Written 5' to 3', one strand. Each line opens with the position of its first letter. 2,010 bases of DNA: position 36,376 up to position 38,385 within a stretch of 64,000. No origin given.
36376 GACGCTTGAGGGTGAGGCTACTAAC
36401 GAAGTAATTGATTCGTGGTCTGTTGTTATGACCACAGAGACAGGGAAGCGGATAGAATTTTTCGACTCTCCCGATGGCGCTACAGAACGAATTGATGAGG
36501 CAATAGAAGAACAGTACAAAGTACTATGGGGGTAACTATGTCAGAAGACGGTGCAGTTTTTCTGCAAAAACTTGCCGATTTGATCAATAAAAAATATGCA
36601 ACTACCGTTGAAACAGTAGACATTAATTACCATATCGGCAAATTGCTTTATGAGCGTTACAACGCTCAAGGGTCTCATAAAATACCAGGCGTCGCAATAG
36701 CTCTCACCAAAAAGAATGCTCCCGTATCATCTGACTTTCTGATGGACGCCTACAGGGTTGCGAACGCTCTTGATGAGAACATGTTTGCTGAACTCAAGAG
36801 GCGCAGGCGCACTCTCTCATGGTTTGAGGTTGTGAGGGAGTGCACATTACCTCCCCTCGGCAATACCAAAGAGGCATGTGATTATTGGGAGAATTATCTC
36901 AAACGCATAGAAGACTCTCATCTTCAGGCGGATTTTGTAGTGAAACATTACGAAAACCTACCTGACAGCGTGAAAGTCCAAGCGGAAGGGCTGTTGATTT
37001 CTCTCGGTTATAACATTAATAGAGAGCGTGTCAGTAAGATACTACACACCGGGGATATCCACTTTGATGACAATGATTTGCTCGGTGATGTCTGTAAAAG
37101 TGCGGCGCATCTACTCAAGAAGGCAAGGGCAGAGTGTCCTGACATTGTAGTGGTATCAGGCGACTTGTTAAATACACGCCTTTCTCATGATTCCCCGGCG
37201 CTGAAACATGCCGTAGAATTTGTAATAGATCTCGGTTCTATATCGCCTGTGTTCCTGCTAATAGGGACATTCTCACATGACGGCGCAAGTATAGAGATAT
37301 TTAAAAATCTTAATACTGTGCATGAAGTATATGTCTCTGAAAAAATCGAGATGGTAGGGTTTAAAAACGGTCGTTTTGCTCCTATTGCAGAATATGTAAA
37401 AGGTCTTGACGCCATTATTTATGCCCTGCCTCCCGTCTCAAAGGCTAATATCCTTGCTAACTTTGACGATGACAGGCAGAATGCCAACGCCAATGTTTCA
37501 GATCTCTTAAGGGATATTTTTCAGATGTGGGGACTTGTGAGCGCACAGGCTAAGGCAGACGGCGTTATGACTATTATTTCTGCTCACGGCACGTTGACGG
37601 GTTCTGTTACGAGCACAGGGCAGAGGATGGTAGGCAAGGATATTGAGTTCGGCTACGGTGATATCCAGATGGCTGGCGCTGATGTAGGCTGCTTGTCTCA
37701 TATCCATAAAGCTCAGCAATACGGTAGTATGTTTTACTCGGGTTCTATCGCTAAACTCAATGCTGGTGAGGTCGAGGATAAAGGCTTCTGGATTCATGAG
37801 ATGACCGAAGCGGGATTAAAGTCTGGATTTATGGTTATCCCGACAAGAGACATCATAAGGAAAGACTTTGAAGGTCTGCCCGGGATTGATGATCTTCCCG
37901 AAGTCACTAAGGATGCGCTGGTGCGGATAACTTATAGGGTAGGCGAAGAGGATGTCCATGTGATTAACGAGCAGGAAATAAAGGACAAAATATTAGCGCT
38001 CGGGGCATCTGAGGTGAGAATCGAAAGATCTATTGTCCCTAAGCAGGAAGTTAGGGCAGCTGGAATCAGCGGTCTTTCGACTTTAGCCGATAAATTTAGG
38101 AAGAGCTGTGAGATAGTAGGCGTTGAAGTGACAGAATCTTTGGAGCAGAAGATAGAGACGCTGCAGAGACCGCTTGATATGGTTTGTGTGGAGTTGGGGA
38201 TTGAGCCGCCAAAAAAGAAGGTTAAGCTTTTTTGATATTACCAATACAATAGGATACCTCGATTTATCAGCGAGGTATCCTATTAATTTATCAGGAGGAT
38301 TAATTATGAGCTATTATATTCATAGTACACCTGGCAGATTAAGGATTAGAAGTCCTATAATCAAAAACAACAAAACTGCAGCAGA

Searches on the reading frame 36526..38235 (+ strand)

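Call 31: search_protein_families(library=pfam, proteins=[window:36526-38235:+], max_evalue=0.00001)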
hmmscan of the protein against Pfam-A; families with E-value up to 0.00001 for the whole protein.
window:36526-38235:+ (569 aa): 0 families

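Call 43: search_protein_families(library=phrogs, proteins=[window:36526-38235:+], max_evalue=0.001)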
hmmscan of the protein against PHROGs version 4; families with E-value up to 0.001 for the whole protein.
window:36526-38235:+ (569 aa): 1 family
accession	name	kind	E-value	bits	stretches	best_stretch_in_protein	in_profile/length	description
phrog_100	-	DNA, RNA and nucleotide metabolism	5.4e-14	52.6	1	392-510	216-334/989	SbcD-like subunit of palindrome specific endonuclease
